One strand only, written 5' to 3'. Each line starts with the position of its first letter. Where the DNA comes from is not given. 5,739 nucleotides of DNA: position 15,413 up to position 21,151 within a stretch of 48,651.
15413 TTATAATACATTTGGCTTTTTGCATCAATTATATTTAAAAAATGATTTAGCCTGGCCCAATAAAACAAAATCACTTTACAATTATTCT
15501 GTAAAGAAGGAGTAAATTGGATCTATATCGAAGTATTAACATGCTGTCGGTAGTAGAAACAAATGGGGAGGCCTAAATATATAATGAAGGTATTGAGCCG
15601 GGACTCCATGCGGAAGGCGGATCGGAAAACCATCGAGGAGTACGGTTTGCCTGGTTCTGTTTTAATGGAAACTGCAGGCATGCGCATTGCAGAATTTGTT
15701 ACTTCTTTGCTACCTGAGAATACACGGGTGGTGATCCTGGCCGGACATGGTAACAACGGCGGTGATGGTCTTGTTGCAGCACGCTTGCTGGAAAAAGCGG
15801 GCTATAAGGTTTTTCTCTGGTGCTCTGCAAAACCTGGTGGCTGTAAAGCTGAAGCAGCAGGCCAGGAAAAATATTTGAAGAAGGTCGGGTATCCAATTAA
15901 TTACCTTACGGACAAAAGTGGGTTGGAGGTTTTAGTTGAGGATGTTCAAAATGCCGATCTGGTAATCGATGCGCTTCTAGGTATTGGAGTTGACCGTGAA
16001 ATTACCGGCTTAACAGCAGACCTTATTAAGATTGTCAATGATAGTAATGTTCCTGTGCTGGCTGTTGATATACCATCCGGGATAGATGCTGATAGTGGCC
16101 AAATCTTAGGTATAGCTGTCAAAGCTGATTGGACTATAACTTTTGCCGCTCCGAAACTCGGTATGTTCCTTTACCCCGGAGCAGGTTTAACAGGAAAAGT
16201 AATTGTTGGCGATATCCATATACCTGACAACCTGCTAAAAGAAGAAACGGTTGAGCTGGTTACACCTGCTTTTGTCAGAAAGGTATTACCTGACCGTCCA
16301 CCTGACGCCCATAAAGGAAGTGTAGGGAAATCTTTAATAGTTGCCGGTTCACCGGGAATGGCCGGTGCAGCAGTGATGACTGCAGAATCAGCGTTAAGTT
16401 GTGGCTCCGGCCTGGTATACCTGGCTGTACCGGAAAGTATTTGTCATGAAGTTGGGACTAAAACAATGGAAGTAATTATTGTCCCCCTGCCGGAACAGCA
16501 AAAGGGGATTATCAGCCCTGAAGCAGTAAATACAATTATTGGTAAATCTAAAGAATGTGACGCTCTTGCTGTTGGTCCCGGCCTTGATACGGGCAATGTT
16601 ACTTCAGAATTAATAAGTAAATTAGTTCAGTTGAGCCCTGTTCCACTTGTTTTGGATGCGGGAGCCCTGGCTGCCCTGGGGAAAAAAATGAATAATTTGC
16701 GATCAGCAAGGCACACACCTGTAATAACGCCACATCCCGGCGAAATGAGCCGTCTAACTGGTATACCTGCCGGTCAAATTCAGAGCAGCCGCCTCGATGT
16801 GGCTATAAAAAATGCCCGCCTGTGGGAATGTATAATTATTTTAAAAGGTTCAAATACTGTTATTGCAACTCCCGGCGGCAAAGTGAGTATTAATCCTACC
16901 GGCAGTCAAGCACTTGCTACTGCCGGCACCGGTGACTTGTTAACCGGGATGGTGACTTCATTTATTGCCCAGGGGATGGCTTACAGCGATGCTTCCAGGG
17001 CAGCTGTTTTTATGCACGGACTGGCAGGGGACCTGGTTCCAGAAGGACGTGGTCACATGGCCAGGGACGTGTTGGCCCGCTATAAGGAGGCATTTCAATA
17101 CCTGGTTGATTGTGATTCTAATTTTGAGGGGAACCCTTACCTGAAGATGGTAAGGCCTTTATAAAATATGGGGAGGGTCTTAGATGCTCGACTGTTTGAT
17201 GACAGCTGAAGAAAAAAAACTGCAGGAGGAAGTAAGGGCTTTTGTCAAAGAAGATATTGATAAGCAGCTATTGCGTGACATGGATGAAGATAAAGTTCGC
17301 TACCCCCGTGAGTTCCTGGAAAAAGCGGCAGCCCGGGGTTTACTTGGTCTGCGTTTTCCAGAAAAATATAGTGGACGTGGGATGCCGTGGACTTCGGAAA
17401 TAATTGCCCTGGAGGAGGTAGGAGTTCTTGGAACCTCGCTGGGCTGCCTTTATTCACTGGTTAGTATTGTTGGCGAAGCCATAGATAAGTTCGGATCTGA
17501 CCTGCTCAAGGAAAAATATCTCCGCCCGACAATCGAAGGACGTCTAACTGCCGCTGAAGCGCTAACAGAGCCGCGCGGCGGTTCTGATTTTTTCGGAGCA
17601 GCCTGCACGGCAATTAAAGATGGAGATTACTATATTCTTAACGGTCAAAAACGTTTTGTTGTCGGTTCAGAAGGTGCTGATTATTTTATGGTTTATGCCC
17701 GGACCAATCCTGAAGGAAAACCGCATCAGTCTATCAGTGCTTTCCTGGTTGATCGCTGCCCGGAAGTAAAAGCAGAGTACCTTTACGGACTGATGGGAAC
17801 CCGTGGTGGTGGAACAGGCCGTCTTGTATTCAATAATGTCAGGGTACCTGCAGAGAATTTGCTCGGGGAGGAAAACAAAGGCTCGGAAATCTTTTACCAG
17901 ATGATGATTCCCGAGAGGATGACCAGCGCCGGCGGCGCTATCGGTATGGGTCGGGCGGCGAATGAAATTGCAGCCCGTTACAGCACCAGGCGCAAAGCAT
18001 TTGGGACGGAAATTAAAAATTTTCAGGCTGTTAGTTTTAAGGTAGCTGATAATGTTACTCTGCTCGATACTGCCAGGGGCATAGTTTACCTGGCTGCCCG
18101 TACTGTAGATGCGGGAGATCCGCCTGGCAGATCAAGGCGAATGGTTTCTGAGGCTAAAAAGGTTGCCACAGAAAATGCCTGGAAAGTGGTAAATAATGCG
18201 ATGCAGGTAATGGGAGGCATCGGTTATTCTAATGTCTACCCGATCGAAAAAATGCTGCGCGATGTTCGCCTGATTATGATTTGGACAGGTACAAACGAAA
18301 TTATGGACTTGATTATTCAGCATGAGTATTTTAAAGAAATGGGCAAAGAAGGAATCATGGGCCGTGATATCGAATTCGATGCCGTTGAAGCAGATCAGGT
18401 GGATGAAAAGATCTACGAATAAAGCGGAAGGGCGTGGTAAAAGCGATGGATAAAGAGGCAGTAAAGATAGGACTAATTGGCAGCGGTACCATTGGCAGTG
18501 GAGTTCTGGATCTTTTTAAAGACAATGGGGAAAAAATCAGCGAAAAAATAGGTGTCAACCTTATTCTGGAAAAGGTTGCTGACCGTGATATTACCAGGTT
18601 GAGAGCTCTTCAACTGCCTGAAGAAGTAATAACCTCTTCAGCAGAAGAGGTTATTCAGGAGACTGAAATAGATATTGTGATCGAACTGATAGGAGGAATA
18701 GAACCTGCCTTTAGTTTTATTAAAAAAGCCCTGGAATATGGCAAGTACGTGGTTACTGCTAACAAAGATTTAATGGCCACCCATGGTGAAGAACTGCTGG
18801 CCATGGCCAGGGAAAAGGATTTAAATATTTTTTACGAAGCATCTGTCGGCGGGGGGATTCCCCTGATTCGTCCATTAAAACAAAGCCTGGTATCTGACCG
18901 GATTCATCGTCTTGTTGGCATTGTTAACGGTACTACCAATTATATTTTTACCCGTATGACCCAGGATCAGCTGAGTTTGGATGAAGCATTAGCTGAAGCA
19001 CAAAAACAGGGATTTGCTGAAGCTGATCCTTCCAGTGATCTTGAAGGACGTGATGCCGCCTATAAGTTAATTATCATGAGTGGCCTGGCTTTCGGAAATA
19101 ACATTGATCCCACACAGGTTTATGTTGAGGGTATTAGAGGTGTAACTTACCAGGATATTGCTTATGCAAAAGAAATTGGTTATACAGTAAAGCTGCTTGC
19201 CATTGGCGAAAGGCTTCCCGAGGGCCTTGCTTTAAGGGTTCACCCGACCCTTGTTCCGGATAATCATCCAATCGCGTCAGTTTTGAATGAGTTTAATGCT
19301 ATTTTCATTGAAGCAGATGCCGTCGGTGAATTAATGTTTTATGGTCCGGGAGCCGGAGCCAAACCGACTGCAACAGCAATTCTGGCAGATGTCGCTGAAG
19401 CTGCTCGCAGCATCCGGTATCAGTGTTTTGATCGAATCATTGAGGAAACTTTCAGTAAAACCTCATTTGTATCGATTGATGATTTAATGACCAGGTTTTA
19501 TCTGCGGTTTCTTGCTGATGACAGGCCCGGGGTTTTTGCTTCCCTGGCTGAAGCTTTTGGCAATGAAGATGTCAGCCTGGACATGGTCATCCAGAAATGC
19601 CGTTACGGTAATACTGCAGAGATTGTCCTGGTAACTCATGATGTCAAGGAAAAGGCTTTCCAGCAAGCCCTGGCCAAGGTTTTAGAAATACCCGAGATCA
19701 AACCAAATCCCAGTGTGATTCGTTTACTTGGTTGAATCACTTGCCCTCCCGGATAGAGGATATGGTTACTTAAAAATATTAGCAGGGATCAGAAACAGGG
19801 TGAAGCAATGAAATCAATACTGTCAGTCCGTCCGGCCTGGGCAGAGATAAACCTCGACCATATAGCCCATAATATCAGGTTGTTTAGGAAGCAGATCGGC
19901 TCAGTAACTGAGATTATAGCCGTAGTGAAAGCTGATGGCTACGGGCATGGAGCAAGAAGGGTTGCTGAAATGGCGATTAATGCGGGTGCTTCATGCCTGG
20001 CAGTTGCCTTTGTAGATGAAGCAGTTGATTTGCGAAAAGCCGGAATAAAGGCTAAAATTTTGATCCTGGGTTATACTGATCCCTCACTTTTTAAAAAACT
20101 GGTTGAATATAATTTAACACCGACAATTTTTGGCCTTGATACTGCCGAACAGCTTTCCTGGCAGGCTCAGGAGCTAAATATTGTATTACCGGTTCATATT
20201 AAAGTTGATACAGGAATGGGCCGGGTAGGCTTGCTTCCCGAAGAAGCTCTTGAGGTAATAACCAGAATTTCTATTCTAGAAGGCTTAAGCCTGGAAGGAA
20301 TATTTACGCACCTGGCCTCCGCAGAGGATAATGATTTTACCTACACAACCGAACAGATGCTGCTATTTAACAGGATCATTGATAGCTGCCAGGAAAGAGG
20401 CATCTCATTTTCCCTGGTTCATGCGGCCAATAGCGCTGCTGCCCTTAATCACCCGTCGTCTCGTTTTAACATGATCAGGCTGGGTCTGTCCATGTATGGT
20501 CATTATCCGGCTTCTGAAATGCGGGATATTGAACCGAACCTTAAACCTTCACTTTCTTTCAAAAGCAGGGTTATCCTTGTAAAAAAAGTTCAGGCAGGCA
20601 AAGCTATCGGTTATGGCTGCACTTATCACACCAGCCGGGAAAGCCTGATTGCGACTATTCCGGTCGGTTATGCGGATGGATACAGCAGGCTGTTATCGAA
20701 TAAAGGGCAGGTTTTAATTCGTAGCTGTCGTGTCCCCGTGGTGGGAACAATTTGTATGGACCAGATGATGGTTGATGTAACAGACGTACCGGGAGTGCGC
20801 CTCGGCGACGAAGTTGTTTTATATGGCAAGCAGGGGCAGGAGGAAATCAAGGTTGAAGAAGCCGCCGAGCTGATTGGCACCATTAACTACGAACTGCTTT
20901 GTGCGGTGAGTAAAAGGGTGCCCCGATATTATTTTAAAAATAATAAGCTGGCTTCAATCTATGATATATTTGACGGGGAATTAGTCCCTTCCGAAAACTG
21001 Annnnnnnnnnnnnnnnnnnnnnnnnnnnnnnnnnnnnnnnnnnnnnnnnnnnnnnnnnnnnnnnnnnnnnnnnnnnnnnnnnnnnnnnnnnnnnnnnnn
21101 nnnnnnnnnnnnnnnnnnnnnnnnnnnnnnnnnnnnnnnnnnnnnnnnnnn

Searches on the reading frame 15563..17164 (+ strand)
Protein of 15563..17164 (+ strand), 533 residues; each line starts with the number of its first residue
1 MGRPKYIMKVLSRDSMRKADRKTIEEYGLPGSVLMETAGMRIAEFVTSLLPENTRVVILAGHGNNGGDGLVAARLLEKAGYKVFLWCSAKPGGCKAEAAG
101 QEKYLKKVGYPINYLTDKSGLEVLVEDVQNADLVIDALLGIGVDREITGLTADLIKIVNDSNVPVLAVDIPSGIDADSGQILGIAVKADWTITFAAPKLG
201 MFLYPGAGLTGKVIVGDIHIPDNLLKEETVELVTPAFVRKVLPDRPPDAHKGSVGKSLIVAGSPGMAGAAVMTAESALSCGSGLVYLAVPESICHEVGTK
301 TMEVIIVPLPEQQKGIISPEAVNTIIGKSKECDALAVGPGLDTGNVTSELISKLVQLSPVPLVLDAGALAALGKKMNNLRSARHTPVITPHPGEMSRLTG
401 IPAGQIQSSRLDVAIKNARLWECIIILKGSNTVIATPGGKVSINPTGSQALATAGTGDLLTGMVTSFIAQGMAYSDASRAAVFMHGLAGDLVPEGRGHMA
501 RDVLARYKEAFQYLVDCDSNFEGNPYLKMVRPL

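Call 22: search_protein_families(library=ncbifam, max_evalue=1e-10, proteins=[window:15563-17164:+])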
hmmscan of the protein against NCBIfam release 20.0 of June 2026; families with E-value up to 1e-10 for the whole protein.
window:15563-17164:+ (533 aa): 3 families
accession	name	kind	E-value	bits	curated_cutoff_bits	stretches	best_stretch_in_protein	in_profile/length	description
NF007856.0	PRK10565.1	equivalog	4.2e-79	266.5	703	1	9-505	16-492/510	bifunctional ADP-dependent NAD(P)H-hydrate dehydratase/NAD(P)H-hydrate epimerase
TIGR00196.1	yjeF_cterm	hypoth_equivalog_domain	3.8e-56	190.5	129.85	1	239-497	9-258/277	NAD(P)H-hydrate dehydratase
TIGR00197.1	yjeF_nterm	hypoth_equivalog_domain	1.1e-48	165.6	88.6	1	10-221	2-205/206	NAD(P)H-hydrate epimerase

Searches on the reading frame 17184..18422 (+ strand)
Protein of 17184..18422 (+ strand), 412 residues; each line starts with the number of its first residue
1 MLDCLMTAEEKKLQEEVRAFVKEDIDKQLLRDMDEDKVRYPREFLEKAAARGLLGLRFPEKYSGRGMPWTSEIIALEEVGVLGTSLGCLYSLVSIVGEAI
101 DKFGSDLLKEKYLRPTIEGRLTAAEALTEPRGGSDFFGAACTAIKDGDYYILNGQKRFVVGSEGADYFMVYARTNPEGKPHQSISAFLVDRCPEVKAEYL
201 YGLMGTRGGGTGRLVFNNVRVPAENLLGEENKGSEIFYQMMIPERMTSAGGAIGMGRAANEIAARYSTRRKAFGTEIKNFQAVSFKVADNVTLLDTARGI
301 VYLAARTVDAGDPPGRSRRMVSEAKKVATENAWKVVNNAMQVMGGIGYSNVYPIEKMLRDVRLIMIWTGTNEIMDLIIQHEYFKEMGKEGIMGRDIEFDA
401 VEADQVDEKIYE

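Call 22: search_protein_families(library=ncbifam, max_evalue=1e-10, proteins=[window:17184-18422:+])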
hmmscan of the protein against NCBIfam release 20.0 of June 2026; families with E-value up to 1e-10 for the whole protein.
window:17184-18422:+ (412 aa): 19 families
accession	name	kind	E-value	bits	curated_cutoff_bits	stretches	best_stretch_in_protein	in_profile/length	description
NF042972.1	AcrlCoAredClosAcrC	equivalog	8.5e-78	261.7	640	1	3-381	2-375/378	acryloyl-CoA reductase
NF045552.1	GlutCoADH_Des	equivalog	1.7e-62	211.8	470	1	6-380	5-377/387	glutaryl-CoA dehydrogenase Acd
NF058590.1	AcCoDHFadEBacil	equivalog_domain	1.9e-61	208.4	600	1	7-309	22-321/586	acyl-CoA dehydrogenase FadE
NF043006.1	CyhCrbnylCoADH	equivalog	3.5e-58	197.4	650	1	9-385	7-378/380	cyclohexane-1-carbonyl-CoA dehydrogenase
NF053553.1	prodigi_MBC_PigA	equivalog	5e-58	197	500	1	3-379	2-376/381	prodigiosin MBC biosynthesis dehydrogenase PigA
NF042439.1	SulpropCoADesulf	equivalog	4.8e-54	183.5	600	1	17-380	4-368/379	3-sulfinopropanoyl-CoA desulfinase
NF008997.0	PRK12341.1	equivalog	3.2e-53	181.2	537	1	3-384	2-378/382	acyl-CoA dehydrogenase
NF045652.1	ProlPCPDhRedW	equivalog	2.1e-49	168.4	650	1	9-374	3-365/376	L-prolyl-[peptidyl-carrier protein] dehydrogenase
TIGR03207.1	cyc_hxne_CoA_dh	equivalog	1.2e-45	155.9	575.35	1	9-381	4-370/372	cyclohexanecarboxyl-CoA dehydrogenase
NF002885.1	PRK03354.1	equivalog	1.1e-38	133.2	540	1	5-382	4-373/378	crotonobetainyl-CoA dehydrogenase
TIGR03203.1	pimD_small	equivalog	4.5e-29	101.7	652.7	1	7-366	5-358/378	pimeloyl-CoA dehydrogenase small subunit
NF052270.1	Staph_DH_FadE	equivalog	1e-25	90.3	600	1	7-380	22-391/400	acyl-CoA dehydrogenase FadE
TIGR03204.1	pimC_large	equivalog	5e-24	84.9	623.85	1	6-250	4-249/395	pimeloyl-CoA dehydrogenase large subunit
NF049984.1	Rv1679_FadE16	equivalog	1.9e-23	83.3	600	1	32-370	18-353/371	Rv1679 family acyl-CoA dehydrogenase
NF043015.1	DibenthMonoxDszC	equivalog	5.1e-18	65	850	1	46-241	48-243/415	dibenzothiophene monooxygenase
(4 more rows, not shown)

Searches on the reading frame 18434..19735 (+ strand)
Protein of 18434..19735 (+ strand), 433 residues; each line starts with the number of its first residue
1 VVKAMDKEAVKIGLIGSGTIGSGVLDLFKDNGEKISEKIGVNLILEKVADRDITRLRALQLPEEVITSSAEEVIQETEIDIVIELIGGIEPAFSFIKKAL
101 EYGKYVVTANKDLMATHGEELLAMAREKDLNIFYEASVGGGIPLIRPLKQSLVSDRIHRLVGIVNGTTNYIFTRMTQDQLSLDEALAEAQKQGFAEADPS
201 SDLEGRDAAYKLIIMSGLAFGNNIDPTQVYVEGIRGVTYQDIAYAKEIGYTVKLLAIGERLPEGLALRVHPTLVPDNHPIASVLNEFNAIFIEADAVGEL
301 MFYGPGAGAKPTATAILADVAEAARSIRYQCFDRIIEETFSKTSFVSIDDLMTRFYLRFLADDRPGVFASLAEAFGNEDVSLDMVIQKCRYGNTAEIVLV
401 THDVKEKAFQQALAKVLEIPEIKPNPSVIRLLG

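Call 22: search_protein_families(library=ncbifam, max_evalue=1e-10, proteins=[window:18434-19735:+])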
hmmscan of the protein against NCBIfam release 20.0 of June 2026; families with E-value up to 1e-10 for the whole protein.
window:18434-19735:+ (433 aa): 7 families
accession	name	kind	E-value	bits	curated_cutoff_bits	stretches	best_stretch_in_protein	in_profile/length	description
NF004976.0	PRK06349.1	subfamily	2.3e-157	524.5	205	1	8-431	3-426/430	homoserine dehydrogenase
NF004912.0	PRK06270.1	equivalog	1e-79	268.5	373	1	57-326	69-339/343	homoserine dehydrogenase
NF006235.0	PRK08374.1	equivalog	4.7e-59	200.1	451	1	54-328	67-333/336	homoserine dehydrogenase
NF005290.0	PRK06813.1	equivalog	3.2e-40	138.2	286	1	89-322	101-335/346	homoserine dehydrogenase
NF005002.0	PRK06392.1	equivalog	3.3e-32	111.7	296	1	10-245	4-250/329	homoserine dehydrogenase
NF006959.0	PRK09436.1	equivalog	1.1e-29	103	726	1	7-322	463-811/819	bifunctional aspartate kinase/homoserine dehydrogenase I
NF007003.0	PRK09466.1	subfamily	2.3e-24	85.9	582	1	7-234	456-698/810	bifunctional aspartate kinase/homoserine dehydrogenase II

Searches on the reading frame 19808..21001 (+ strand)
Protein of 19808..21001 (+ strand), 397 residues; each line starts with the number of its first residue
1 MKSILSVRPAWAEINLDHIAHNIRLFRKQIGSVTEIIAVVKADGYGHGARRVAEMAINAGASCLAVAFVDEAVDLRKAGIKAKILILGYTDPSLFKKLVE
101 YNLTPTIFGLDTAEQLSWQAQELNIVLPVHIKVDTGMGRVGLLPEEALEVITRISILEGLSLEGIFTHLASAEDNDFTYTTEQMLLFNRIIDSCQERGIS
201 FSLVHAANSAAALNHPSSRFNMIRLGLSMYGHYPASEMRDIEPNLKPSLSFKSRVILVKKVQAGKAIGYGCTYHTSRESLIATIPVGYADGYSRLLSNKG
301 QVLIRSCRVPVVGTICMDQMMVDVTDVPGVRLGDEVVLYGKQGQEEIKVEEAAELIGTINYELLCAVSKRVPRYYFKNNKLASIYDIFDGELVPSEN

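Call 22: search_protein_families(library=ncbifam, max_evalue=1e-10, proteins=[window:19808-21001:+])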
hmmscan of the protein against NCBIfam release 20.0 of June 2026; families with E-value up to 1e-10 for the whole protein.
window:19808-21001:+ (397 aa): 9 families
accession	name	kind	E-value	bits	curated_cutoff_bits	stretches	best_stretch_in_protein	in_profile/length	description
TIGR00492.1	alr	equivalog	1.1e-121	406.2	168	1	8-376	1-368/369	alanine racemase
NF033131.1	vanT-G-Cterm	exception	4.5e-115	384.4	460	1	10-374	3-367/368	serine racemase VanT catalytic subunit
NF008897.0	PRK11930.1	equivalog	4.3e-106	355.8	804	1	11-378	461-822/822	bifunctional UDP-N-acetylmuramoyl-tripeptide:D-alanyl-D-alanine ligase/alanine racemase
NF033132.1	vanT-CELN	equivalog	5.5e-75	253.2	900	1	9-372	339-694/697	membrane-bound serine racemase VanT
NF009879.0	PRK13340.1-4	subfamily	2.1e-67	227.7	434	1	9-377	41-406/406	alanine racemase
NF002970.2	PRK03646.1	exception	7.6e-66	222.6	600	1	8-372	3-352/356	catabolic alanine racemase DadX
NF000792.0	PRK00053.2-3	equivalog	6e-60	203.3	384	1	13-376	7-359/360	alanine racemase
NF033133.1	vanT-L-cat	exception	1.5e-54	185.6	750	1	10-367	8-357/366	serine racemase VanT-L catalytic subunit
NF000791.0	PRK00053.2-2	equivalog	3.9e-49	167.7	218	1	14-373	6-337/340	alanine racemase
